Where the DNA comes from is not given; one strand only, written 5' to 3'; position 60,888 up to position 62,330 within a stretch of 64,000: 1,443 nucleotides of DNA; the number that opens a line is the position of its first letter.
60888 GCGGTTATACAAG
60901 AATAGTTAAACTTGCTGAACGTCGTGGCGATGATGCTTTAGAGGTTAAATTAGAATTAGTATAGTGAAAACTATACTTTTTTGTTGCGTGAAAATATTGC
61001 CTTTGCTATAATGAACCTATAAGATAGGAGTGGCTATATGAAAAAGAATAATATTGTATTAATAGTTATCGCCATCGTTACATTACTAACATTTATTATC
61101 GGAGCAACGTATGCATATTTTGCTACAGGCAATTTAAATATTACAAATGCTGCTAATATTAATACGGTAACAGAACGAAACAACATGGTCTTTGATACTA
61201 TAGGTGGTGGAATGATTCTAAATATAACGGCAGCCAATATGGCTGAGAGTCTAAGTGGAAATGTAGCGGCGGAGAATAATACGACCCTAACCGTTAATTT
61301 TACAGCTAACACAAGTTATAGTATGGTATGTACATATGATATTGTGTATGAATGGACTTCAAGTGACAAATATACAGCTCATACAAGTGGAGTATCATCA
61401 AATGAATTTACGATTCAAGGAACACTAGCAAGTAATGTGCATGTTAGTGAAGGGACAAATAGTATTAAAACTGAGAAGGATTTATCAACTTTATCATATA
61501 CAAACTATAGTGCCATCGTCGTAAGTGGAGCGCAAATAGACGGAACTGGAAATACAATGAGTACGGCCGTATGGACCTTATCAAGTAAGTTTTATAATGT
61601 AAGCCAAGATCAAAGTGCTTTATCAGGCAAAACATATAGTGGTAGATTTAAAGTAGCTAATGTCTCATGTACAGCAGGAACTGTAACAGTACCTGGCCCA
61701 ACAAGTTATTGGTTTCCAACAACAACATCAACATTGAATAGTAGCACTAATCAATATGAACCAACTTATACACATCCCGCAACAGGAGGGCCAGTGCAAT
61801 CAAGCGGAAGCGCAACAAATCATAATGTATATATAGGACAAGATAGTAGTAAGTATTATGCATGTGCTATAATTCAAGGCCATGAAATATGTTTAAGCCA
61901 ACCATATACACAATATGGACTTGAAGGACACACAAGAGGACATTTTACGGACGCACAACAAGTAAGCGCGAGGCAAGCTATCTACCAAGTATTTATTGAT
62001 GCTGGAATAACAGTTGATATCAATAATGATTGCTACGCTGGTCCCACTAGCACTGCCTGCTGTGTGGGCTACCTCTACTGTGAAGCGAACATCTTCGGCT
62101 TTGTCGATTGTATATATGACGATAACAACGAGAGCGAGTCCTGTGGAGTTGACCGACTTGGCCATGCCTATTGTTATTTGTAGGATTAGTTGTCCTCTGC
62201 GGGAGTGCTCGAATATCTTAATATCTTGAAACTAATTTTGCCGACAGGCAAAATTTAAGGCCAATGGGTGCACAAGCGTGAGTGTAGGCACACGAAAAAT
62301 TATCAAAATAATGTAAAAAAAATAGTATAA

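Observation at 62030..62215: GC-anomalous patch (about 50-55% GC in a 30% GC genome) covering the 3' end of P2 and its downstream flank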

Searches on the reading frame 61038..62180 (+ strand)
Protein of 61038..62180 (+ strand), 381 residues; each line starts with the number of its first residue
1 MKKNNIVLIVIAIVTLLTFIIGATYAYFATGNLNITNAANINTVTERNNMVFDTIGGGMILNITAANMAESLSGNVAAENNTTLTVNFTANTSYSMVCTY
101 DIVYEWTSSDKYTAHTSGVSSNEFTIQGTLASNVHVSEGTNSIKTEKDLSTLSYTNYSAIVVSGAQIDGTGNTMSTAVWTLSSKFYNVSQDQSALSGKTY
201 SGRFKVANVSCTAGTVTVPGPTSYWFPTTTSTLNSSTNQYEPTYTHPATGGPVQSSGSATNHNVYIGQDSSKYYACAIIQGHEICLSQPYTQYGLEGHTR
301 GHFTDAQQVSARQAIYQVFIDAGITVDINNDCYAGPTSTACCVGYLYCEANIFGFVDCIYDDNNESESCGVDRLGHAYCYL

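Call 12: search_protein_families(library=pfam, proteins=[window:61038-62180:+], max_evalue=1)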
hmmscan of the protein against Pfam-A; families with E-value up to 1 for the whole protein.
window:61038-62180:+ (381 aa): 1 family
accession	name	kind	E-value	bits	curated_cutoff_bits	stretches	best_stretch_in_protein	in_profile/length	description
PF21940.1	Pfc11_Rna14-15-ID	-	0.081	13.3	27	1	13-42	75-104/111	Pfc11 Rna14/15 interacting domain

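Call 13: search_protein_families(library=ncbifam, proteins=[window:61038-62180:+], max_evalue=1)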
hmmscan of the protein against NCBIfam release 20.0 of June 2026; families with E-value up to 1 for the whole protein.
window:61038-62180:+ (381 aa): 0 families

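Call 14: find_homologous_proteins(query=window:61038-62180:+)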
Query window:61038-62180:+ (381 aa): 130 proteins with E <= 0.001 among 3109 candidates; the best 120 are listed.
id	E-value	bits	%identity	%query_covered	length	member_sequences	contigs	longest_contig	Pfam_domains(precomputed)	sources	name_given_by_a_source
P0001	1.5e-249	845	100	100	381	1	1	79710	-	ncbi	-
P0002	6.4e-218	741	87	100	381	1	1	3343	-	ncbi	-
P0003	1.4e-186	638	79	99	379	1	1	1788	-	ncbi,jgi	jgi:hypothetical protein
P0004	1.6e-186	637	78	99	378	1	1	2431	-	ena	-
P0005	2.1e-180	617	77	99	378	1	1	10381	-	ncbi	-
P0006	9.6e-178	609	75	99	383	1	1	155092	-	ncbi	-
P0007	8.9e-177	605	76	99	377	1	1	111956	-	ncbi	-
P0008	8.2e-173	592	74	99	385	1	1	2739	-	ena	-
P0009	1.3e-172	592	75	99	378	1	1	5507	-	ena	-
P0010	3.5e-172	590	73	99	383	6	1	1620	-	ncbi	-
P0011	3.5e-170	584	73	99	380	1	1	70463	-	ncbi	-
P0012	1.3e-169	582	74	99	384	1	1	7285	-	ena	-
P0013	8.4e-169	579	73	99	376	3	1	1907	-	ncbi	-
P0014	1.8e-166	572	75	94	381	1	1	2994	-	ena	-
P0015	2.9e-166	571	72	99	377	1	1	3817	-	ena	-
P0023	8.2e-157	540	69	99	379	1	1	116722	-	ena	-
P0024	1.5e-156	539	68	99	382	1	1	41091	-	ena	-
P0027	1.1e-153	529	67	99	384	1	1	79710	-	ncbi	-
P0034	1.8e-148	512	66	99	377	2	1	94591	-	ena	-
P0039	4.0e-142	491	69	91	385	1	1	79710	-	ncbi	-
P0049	4.3e-133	462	62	99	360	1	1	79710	-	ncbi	-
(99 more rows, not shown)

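Call 17: find_encoding_contigs(protein=P0001, flank=10000, max_places=4)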
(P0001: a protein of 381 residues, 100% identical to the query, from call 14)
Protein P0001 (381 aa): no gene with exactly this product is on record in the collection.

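Call 18: find_encoding_contigs(protein=P0039, flank=10000, max_places=3)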
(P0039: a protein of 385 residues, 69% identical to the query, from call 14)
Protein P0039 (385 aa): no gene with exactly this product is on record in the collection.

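Call 19: find_encoding_contigs(protein=P0002, flank=10000, max_places=3)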
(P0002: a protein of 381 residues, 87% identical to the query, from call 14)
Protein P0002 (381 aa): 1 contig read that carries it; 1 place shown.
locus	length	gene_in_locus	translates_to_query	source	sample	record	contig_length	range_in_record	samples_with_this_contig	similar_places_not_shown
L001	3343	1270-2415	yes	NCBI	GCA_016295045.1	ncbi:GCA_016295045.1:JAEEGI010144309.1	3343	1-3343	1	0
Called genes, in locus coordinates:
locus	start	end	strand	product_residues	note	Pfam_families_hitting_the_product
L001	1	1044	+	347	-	?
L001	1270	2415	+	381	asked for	-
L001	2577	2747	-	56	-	PF26540:GcpE_C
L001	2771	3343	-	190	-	?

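Call 23: find_related_loci(query=A4, collection=genome_contigs, flank=10000)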
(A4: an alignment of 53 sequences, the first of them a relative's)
Query A4 (381 aa) in genome_contigs; peptide patterns used: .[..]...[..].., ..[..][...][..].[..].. (x = any residue, [..] = any of these).
65 stretches matched a pattern; 42 encode a relative of the query (tblastn E <= 1e-3); 41 distinct loci.
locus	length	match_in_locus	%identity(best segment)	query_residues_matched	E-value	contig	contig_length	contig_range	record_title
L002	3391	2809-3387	80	1-193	2e-99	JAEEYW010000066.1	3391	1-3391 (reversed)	MAG: Bacillales bacterium isolate Tb.RUG.7 k141_11413395_flag=0_multi=20.0298_len=3391, whole genome shotgun sequence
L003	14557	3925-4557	62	1-211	1e-76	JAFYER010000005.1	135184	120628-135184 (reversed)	MAG: Bacilli bacterium isolate RGIG7022 Sheep_Rumen.Co__c1687893, whole genome shotgun sequence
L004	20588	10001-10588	54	23-218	2e-66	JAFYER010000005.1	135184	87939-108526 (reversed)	MAG: Bacilli bacterium isolate RGIG7022 Sheep_Rumen.Co__c1687893, whole genome shotgun sequence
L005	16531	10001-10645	64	1-215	2e-81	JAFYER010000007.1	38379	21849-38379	MAG: Bacilli bacterium isolate RGIG7022 Sheep_Rumen.Co__c2690431, whole genome shotgun sequence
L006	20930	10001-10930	30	1-325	1e-23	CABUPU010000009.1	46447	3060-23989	MAG TPA_asm: uncultured Mycoplasma sp. isolate MGYG-HGUT-04242 genome assembly, contig: GUT_GENOME260707_9, whole genome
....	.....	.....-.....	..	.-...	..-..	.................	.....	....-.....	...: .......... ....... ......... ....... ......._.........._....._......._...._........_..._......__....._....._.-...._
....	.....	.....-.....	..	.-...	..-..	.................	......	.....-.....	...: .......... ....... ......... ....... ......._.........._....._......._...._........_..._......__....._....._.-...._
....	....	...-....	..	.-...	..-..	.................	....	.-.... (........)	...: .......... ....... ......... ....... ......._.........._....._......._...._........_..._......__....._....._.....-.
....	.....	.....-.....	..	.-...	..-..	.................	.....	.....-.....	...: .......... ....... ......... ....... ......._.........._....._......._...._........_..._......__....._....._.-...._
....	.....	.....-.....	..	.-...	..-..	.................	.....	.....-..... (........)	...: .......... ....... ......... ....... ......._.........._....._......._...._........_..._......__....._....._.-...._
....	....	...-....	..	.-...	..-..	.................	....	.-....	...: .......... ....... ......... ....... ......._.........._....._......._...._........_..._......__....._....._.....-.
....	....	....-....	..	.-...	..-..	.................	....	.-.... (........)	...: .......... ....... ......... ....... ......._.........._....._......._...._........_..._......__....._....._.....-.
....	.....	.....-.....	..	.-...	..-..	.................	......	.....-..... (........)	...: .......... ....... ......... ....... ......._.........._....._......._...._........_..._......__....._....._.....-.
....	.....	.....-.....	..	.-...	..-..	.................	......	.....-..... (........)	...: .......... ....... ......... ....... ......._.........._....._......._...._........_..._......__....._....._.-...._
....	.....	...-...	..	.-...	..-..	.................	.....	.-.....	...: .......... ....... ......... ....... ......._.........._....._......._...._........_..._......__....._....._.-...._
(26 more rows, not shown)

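Call 24: find_encoding_contigs(protein=P0006, flank=10000, max_places=3)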
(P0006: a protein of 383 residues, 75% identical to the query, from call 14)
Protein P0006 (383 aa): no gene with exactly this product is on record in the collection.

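Call 25: find_encoding_contigs(protein=P0007, flank=10000, max_places=3)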
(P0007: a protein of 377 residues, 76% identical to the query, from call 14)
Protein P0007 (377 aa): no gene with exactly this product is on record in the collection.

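Call 26: find_encoding_contigs(protein=P0023, flank=10000, max_places=3)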
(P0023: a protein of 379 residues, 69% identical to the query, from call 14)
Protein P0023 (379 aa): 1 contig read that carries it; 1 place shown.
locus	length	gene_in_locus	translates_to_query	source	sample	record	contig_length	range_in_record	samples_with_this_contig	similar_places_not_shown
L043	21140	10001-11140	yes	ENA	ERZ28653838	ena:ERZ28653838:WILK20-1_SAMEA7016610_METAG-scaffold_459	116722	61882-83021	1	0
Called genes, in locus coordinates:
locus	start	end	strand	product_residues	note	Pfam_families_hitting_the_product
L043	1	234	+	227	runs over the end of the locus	PF05316:VAR1 (weak), PF07650:KH_2, PF00189:Ribosomal_S3_C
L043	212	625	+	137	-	PF00252:Ribosomal_L16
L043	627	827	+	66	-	PF00831:Ribosomal_L29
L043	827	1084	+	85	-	PF00366:Ribosomal_S17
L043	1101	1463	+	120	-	PF00238:Ribosomal_L14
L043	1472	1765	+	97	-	PF00467:KOW, PF17136:ribosomal_L24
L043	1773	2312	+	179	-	PF00281:Ribosomal_L5, PF00673:Ribosomal_L5_C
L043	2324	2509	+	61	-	PF00253:Ribosomal_S14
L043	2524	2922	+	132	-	PF00410:Ribosomal_S8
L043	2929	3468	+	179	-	PF00347:Ribosomal_L6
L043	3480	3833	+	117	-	PF00861:Ribosomal_L18p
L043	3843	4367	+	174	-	PF00333:Ribosomal_S5, PF03719:Ribosomal_S5_C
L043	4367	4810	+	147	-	PF00828:Ribosomal_L27A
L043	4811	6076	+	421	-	PF00344:SecY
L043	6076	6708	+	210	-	PF00406:ADK, PF13207:AAA_17, PF13238:AAA_18 (weak), PF05191:ADK_lid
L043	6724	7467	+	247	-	PF00557:Peptidase_M24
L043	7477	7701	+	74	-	PF01176:eIF-1a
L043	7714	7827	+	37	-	PF00444:Ribosomal_L36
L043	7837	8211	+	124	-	PF00416:Ribosomal_S13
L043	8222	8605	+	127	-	PF00411:Ribosomal_S11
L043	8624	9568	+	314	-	PF01193:RNA_pol_L, PF01000:RNA_pol_A_bac, PF03118:RNA_pol_A_CTD, PF26169:HHH_XRCC3_RpoA (faint)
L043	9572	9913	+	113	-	PF01196:Ribosomal_L17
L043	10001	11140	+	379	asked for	-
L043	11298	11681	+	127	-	-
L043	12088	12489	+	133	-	PF22296:bAvd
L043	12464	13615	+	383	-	PF00078:RVT_1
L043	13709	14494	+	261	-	PF00142:Fer4_NifH, PF01656:CbiA, PF02374:ArsA_ATPase, PF06564:CBP_BcsQ, PF09140:MipZ, PF10609:ParA (weak), PF13614:AAA_31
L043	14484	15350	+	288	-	PF02195:ParB_N, PF17762:HTH_ParB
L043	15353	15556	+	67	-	PF06107:DUF951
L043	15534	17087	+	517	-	PF03806:ABG_transport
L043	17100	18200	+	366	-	PF01926:MMR_HSR1, PF02421:FeoB_N, PF06071:YchF-GTPase_C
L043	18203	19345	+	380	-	PF04015:DUF362, PF00037:Fer4 (faint), PF12797:Fer4_2 (faint), PF12837:Fer4_6 (faint), PF12838:Fer4_7 (weak), PF13187:Fer4_9 (weak), PF13237:Fer4_10 (weak)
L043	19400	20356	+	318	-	PF01933:CofD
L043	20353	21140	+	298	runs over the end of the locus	PF10298:WhiA_N, PF14527:LAGLIDADG_WhiA, PF02650:HTH_WhiA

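Call 27: find_encoding_contigs(protein=P0034, flank=10000, max_places=3)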
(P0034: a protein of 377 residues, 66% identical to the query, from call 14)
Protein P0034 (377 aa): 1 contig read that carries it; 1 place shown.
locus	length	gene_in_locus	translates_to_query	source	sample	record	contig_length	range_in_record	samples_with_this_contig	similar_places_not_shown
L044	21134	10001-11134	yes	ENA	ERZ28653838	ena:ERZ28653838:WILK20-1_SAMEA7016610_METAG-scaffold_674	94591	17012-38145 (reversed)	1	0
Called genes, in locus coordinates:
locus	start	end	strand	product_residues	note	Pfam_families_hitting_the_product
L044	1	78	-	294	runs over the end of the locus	PF04383:KilA-N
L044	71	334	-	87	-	PF01381:HTH_3, PF12844:HTH_19 (weak)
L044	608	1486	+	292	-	PF00198:2-oxoacid_dh (weak)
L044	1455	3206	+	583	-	PF00501:AMP-binding, PF13193:AMP-binding_C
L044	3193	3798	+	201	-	PF01553:Acyltransferase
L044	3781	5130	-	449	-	PF01225:Mur_ligase, PF08245:Mur_ligase_M, PF02875:Mur_ligase_C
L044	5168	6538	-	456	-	PF01225:Mur_ligase, PF08245:Mur_ligase_M, PF02875:Mur_ligase_C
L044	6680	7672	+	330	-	PF10555:MraY_sig1 (weak), PF00953:Glycos_transf_4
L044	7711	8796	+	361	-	PF00579:tRNA-synt_1b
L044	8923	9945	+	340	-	PF17761:DUF1016_N, PF06250:YhcG_C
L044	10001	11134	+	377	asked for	-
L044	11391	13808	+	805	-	PF01055:Glyco_hydro_31_2nd, PF21365:Glyco_hydro_31_3rd, PF17137:DUF5110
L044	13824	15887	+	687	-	-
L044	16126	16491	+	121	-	-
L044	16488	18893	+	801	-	PF00133:tRNA-synt_1, PF00750:tRNA-synt_1d (faint), PF01406:tRNA-synt_1e (faint), PF09334:tRNA-synt_1g, PF13603:tRNA-synt_1_2, PF00133:tRNA-synt_1, PF08264:Anticodon_1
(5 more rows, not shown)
